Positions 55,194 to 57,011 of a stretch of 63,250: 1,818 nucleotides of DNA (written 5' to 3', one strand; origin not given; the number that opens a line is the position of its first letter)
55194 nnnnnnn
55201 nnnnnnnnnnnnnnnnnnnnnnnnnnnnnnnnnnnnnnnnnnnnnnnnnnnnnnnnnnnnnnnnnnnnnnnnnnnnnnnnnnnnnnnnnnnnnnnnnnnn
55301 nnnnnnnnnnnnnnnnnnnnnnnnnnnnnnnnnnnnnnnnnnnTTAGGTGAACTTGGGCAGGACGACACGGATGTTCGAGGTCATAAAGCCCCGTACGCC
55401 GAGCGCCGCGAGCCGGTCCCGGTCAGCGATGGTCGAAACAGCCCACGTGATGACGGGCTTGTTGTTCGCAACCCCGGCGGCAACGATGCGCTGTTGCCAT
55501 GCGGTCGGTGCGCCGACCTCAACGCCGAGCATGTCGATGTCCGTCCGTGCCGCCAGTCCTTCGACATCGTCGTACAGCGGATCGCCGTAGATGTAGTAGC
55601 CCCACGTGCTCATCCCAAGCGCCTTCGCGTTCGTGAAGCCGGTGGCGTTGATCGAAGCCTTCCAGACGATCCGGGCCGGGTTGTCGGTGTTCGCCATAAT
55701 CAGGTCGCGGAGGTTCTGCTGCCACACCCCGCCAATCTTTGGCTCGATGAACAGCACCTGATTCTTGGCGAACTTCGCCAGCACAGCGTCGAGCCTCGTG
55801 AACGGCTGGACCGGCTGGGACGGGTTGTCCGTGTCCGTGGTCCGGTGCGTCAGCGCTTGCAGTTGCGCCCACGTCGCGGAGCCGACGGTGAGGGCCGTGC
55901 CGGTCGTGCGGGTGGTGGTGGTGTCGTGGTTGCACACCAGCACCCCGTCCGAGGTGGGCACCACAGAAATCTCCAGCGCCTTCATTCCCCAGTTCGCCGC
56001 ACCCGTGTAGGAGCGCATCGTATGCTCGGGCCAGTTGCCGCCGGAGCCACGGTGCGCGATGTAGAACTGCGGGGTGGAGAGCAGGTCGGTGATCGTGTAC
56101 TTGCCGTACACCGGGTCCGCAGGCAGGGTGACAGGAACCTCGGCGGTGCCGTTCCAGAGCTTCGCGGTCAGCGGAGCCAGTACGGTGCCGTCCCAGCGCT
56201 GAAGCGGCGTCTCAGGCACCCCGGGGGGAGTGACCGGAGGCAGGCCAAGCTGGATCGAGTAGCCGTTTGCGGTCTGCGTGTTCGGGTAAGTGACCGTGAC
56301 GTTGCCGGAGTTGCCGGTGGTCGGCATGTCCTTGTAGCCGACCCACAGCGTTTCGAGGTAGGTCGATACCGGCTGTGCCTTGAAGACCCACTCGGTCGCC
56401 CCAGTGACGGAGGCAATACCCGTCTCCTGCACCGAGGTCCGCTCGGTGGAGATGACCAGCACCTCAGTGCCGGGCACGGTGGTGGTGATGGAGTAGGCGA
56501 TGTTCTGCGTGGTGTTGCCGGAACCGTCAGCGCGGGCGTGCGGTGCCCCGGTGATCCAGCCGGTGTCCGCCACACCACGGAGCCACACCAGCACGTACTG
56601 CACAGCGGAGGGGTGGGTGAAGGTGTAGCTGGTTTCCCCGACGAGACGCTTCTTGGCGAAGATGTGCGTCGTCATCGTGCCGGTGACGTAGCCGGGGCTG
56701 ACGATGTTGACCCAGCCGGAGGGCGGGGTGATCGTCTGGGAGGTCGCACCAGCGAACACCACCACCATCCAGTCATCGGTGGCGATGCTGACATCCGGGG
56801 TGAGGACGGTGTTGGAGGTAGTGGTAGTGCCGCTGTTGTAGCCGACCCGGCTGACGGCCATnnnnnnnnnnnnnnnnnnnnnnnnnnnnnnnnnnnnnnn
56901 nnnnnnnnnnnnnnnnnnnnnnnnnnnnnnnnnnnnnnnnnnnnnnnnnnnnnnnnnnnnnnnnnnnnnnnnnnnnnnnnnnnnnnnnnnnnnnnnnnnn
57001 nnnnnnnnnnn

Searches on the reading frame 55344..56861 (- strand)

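Call 14: search_protein_families(library=pfam, proteins=[window:55344-56861:-], max_evalue=0.01)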
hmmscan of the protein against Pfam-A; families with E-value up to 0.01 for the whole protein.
window:55344-56861:- (505 aa): 1 family
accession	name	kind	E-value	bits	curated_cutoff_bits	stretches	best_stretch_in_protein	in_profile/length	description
PF03009.23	GDPD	-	1.4e-23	84.7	23.6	1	270-497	1-242/244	Glycerophosphoryl diester phosphodiesterase family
